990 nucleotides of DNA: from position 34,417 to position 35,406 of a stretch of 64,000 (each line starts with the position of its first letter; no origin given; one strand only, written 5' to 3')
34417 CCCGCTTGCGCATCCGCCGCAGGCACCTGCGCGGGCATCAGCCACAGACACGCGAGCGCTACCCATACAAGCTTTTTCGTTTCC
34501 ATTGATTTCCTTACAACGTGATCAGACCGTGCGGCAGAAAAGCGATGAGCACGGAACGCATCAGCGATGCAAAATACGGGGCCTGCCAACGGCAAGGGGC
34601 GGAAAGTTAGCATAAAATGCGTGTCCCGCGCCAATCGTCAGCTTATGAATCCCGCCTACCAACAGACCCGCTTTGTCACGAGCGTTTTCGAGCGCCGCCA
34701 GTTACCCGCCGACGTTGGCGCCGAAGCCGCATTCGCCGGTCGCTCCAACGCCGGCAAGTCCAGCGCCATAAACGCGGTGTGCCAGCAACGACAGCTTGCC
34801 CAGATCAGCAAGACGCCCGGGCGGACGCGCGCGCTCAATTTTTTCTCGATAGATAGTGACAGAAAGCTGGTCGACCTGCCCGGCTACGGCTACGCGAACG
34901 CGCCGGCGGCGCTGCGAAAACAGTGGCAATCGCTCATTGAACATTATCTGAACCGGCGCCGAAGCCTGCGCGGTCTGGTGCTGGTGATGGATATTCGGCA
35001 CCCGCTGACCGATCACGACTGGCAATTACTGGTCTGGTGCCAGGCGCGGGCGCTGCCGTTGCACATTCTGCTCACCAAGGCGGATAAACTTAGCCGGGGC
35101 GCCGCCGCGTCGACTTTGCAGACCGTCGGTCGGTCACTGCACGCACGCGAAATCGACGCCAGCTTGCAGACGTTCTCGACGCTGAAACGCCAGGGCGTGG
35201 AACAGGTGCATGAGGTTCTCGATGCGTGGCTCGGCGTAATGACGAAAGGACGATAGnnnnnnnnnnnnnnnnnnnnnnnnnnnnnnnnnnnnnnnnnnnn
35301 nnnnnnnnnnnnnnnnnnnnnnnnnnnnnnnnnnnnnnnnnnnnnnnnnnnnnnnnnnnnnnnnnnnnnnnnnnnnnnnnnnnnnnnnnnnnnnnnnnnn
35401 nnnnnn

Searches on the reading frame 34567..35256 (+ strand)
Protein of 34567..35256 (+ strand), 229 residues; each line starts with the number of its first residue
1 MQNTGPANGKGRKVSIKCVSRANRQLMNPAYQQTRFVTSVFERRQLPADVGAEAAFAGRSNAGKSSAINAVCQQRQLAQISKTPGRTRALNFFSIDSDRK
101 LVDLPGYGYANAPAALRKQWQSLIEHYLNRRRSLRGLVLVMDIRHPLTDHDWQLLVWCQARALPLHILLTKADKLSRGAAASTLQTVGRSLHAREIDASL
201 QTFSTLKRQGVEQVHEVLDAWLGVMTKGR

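Call 13: search_protein_families(library=pfam, proteins=[window:34567-35256:+])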
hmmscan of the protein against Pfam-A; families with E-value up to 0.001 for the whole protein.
window:34567-35256:+ (229 aa): 4 families
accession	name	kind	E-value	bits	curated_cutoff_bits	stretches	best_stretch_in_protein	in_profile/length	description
PF01926.29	MMR_HSR1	-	6.6e-17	62.1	21.9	1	54-171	2-113/113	50S ribosome-binding GTPase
PF03193.22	RsgA_GTPase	-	1.6e-08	35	30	1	54-107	109-168/174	RsgA GTPase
PF00350.29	Dynamin_N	-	0.00041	20.8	27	0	55-78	2-25/168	Dynamin family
PF02421.24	FeoB_N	-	0.00043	20.3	27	1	54-107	3-57/156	Ferrous iron transport protein B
